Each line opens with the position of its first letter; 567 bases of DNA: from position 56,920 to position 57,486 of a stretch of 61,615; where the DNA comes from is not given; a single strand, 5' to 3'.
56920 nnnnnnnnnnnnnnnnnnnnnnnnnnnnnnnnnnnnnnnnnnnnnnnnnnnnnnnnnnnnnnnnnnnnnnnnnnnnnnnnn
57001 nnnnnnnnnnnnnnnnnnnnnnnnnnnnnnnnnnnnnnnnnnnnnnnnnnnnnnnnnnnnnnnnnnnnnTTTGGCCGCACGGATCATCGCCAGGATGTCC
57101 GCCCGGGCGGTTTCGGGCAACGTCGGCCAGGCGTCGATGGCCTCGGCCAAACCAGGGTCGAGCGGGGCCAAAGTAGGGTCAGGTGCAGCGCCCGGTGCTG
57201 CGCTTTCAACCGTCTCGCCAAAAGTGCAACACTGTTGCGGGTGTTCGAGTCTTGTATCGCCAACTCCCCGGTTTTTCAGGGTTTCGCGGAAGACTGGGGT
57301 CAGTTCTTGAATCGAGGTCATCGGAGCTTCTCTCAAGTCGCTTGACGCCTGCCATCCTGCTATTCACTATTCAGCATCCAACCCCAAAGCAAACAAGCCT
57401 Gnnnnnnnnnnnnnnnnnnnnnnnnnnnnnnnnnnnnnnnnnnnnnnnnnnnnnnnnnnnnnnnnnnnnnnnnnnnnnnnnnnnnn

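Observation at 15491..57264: A 19-nt exact (21/22) direct repeat of the tRNA-Val 3' end brackets a ~41.7-kb segment that includes the giant gene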

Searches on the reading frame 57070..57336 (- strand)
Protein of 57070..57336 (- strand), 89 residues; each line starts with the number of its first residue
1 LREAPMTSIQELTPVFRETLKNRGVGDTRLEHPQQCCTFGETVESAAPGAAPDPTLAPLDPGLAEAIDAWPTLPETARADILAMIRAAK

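Call 38: find_homologous_proteins(query=window:57070-57336:-, max_evalue=0.01)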
Query seq(89 aa) (89 aa): 4 proteins with E <= 0.01 among 6 candidates.
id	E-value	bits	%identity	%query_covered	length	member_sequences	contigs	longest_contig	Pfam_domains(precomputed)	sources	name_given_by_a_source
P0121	1.2e-48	181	100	94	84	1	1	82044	-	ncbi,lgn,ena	-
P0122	3.6e-17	80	71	70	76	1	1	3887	-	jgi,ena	-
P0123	4.7e-7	48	51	69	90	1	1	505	-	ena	-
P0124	8.2e-4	38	49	65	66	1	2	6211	-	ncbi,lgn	-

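Call 40: find_encoding_contigs(protein=P0122, flank=10000)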
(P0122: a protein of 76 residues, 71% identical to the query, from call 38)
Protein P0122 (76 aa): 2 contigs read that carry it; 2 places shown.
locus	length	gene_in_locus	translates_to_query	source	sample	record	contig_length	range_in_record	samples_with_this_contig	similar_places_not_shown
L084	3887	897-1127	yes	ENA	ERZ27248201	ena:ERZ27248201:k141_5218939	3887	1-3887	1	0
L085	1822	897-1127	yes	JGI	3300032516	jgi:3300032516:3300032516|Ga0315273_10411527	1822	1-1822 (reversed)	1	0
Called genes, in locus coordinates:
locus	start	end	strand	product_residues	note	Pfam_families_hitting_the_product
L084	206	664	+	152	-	-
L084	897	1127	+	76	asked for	-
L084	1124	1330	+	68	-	-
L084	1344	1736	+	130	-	-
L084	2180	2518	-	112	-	PF01526:DDE_Tnp_Tn3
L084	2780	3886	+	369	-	?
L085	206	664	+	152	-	-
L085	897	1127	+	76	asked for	-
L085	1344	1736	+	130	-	-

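Call 41: find_encoding_contigs(protein=P0124, flank=10000)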
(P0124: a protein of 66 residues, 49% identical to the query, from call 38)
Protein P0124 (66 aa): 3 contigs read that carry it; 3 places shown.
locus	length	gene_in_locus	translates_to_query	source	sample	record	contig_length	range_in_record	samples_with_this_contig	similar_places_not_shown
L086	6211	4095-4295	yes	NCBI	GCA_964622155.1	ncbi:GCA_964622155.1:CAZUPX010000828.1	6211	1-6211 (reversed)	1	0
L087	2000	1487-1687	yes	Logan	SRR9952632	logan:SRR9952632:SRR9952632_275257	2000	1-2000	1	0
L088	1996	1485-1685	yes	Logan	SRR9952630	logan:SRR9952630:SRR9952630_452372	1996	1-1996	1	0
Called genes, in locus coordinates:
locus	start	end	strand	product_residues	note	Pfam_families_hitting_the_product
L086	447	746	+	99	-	PF08681:TacA1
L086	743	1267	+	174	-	PF13508:Acetyltransf_7 (weak)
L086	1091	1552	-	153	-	-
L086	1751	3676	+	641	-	PF00270:DEAD, PF00271:Helicase_C, PF16124:RecQ_Zn_bind (weak)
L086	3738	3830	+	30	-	-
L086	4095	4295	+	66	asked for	-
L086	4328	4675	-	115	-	PF06803:DUF1232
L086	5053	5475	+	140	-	-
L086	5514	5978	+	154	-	PF13744:HTH_37 (weak), PF12844:HTH_19 (weak), PF13560:HTH_31, PF01381:HTH_3, PF13443:HTH_26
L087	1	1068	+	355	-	?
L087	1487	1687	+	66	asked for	-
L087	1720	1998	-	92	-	?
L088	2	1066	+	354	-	?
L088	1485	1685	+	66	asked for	-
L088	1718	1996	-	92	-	?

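Call 46: find_related_loci(query=A1, collection=metagenome_contigs, flank=10000)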
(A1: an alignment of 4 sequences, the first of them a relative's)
Query A1 (84 aa) in metagenome_contigs; peptide patterns used: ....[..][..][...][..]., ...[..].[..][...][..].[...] (x = any residue, [..] = any of these).
445 stretches matched a pattern; 43 encode a relative of the query (tblastn E <= 1e-3); 43 distinct loci.
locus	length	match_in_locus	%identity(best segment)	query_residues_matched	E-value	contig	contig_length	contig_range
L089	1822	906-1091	71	23-84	4e-23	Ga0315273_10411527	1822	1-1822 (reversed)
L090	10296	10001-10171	53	31-83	3e-11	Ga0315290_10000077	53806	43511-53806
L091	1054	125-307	43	24-84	2e-10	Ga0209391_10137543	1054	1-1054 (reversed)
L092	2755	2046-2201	54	36-83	3e-10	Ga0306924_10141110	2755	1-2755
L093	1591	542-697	54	36-83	3e-10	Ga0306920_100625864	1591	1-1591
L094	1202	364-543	52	25-83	2e-10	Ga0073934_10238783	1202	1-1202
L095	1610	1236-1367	57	41-80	3e-9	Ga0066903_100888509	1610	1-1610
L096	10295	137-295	49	34-82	5e-9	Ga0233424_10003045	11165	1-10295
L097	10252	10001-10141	50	35-84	6e-9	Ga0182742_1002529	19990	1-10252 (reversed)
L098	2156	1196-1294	61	49-81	5e-9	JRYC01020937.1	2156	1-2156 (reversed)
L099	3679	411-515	57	49-83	5e-9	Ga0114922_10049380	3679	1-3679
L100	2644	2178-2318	50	35-84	7e-9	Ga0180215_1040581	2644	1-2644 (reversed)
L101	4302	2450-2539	60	54-83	2e-8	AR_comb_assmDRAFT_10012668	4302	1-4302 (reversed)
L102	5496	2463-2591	56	40-82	2e-8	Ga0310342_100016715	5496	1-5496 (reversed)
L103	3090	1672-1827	48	35-84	2e-8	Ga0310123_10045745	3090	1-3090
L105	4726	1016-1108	65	53-83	4e-8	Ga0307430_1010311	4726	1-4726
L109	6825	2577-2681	54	49-83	1e-7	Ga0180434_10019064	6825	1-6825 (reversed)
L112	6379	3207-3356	46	35-84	3e-7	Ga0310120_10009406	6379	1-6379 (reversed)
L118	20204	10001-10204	36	17-82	1e-6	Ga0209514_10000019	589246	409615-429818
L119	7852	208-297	57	55-84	2e-6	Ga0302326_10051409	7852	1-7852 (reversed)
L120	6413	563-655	61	51-83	2e-6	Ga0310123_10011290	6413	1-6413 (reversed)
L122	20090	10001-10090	65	53-83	2e-6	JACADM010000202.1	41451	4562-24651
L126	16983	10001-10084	50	54-81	7e-6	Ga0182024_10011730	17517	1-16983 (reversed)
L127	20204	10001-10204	37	9-83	8e-6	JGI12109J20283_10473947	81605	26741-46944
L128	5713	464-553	53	55-84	1e-5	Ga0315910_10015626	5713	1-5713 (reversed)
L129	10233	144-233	53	55-84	1e-5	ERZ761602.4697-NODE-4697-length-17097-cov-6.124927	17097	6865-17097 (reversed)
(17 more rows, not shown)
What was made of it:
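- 57067..57336 (-): Small ORF of 89 aa (called as 84 aa from 57321), the terminal gene of the integrative element. Its 5' part is antisense to the tRNA fragment. Its C-terminus carries the conserved motif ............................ 43 metagenomic loci (call 46).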

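Call 47: find_related_loci(query=A1, collection=viral_contigs, flank=10000)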
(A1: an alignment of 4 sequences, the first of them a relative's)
Query A1 (84 aa) in viral_contigs; peptide patterns used: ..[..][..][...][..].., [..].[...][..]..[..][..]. (x = any residue, [..] = any of these).
80 stretches matched a pattern, but none encodes a relative of the query by tblastn (E <= 1e-3).
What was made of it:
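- On Prophage: The small-ORF profile finds nothing in IMG/VR (call 47).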

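Call 53: search_protein_families(library=pfam, proteins=[L096:593-1279:+, L096:1279-4125:+, L129:1303-2259:+, L129:2802-4136:+, L119:402-1196:+, L119:2091-3629:+, L128:614-2185:+, L118:10236-11021:+, L127:10231-10845:+, L126:10151-11518:-], max_evalue=0.001)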
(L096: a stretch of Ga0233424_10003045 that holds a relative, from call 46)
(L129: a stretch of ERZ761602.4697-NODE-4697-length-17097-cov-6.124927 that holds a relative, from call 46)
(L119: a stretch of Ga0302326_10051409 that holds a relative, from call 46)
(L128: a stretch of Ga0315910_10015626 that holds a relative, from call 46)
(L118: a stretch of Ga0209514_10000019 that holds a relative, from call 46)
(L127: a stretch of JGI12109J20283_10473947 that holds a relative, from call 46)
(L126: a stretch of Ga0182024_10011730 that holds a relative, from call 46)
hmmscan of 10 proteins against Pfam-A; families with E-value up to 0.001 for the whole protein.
L096:593-1279:+ (229 aa): 4 families
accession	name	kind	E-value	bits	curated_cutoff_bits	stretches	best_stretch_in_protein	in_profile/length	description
PF04002.20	RadC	-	7.2e-35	120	22.1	1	109-228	4-121/121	RadC-like JAB domain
PF20582.4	UPF0758_N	-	1.1e-06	29.1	27.1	1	12-80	7-74/77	UPF0758 N-terminal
PF12826.13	HHH_2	-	2.9e-05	24.6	27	1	48-80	14-46/64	Helix-hairpin-helix motif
PF14464.11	Prok-JAB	-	0.0007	19.9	25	1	160-203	55-95/114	Prokaryotic homologs of the JAB domain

L096:1279-4125:+ (949 aa): 6 families
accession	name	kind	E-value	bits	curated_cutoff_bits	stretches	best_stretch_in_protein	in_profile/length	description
PF00580.27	UvrD-helicase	-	4.4e-61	207.4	23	1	14-289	1-269/271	UvrD/REP helicase N-terminal domain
PF12705.13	PDDEXK_1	-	7.7e-24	85.4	22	1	704-943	6-247/247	PD-(D/E)XK nuclease superfamily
PF13245.12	AAA_19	-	5.1e-19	69.2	25.1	1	19-276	2-134/134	AAA domain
PF13361.12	UvrD_C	-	2.6e-18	67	25.6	2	521-658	236-349/350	UvrD-like helicase C-terminal domain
PF13538.12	UvrD_C_2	-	1.2e-05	25.5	27.4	1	581-600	1-20/52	UvrD-like helicase C-terminal domain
PF13604.12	AAA_30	-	1.9e-05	24.9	27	0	220-306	81-158/191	AAA domain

L129:1303-2259:+ (319 aa): 0 families

L129:2802-4136:+ (445 aa): 1 family
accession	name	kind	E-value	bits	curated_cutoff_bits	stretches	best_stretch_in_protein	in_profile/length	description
PF09250.16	Prim-Pol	-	9.5e-15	55.8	22.8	1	35-192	14-156/158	Bifunctional DNA primase/polymerase, N-terminal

L119:402-1196:+ (265 aa): 0 families

L119:2091-3629:+ (513 aa): 1 family
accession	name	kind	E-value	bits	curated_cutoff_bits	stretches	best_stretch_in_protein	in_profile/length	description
PF13481.12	AAA_25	-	2.6e-29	102.7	27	1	173-344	16-194/195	AAA domain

L128:614-2185:+ (524 aa): 2 families
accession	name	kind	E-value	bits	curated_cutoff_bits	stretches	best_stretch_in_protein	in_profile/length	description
PF18733.6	HEPN_LA2681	-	3.1e-75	252.5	27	1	285-496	5-204/204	LA2681-like HEPN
PF00515.34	TPR_1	-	0.00011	22.3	27.8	0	129-160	3-34/34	Tetratricopeptide repeat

L118:10236-11021:+ (262 aa): 0 families

L127:10231-10845:+ (205 aa): 0 families

L126:10151-11518:- (456 aa): 0 families

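Call 54: search_protein_families(library=pfam, proteins=[L105:1567-3042:-, L105:1606-3069:+, L127:11132-13027:-, L118:11229-12152:-, L118:13057-14565:-, L109:2911-5709:-, L112:3914-6379:-, L102:3292-4662:-, L120:733-1572:-, L120:1816-2712:-], max_evalue=0.001)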
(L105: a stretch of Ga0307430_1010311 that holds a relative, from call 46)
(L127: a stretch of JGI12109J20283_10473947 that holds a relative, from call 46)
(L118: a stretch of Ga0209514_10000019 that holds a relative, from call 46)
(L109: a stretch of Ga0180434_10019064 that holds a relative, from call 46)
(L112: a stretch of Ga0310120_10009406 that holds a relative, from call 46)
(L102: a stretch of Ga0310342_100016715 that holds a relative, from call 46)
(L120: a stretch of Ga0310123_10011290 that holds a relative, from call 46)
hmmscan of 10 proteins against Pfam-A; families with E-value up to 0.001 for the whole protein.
L105:1567-3042:- (492 aa): 2 families
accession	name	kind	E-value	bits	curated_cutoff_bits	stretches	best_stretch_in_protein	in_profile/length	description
PF03050.20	DDE_Tnp_IS66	-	3.6e-41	141.9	23.1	1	179-444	3-283/284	Transposase IS66 family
PF13005.12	zf-IS66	-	6.7e-11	42.9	27.3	1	121-163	3-45/46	zinc-finger binding domain of transposase IS66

L105:1606-3069:+ (488 aa): 0 families

L127:11132-13027:- (632 aa): 2 families
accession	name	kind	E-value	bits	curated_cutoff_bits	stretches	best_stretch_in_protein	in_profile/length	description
PF13365.12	Trypsin_2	-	3.2e-19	70.5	27.6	1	63-206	1-144/144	Trypsin-like peptidase domain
PF00089.32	Trypsin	-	0.00053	20.3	20.6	0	63-155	27-126/220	Trypsin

L118:11229-12152:- (308 aa): 1 family
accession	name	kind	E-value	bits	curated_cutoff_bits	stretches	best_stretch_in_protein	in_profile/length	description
PF02195.25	ParB_N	-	2.8e-07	30.9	26.3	1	33-90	25-83/95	ParB N-terminal domain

L118:13057-14565:- (503 aa): 3 families
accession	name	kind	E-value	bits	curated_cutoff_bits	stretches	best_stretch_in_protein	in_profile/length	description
PF07508.19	Recombinase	-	1.8e-23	83.2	21.1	1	212-314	2-100/102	Recombinase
PF00239.26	Resolvase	-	2.1e-15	57.5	23.3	1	14-160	1-138/145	Resolvase, N terminal domain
PF20552.4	HTH_62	-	0.00062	20.2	27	0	213-260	20-67/72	Recombinase-like helix-turn-helix domain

L109:2911-5709:- (933 aa): 4 families
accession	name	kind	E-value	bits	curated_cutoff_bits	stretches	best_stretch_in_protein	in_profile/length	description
PF13519.12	VWA_2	-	9.2e-25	87.8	27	2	398-506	1-106/107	von Willebrand factor type A domain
PF00092.34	VWA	-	3.1e-17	63.8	23.8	1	398-569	2-172/174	von Willebrand factor type A domain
PF13768.12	VWA_3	-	2.4e-11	44.3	27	1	397-555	2-152/155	von Willebrand factor type A domain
PF05762.20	VWA_CoxE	-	1.7e-05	24.8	26.4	1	374-528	34-181/222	VWA domain containing CoxE-like protein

L112:3914-6379:- (822 aa): 1 family
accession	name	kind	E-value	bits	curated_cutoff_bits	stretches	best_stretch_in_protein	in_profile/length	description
PF16126.11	DUF4838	-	2.3e-19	70.1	26.6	1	2-250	83-318/325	Domain of unknown function (DUF4838)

L102:3292-4662:- (457 aa): 1 family
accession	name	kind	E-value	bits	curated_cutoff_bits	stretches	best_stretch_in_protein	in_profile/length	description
PF07394.17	DUF1501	-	7.1e-141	470.3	27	1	49-456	1-390/390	Protein of unknown function (DUF1501)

L120:733-1572:- (280 aa): 1 family
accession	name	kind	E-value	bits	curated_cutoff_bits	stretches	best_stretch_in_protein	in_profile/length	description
PF05721.19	PhyH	-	3.2e-28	99.9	22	1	48-239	1-211/213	Phytanoyl-CoA dioxygenase (PhyH)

L120:1816-2712:- (299 aa): 1 family
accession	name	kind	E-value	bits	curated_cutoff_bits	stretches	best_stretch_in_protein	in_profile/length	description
PF01261.30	AP_endonuc_2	-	5e-24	85.8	31.1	1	48-281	2-234/249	Xylose isomerase-like TIM barrel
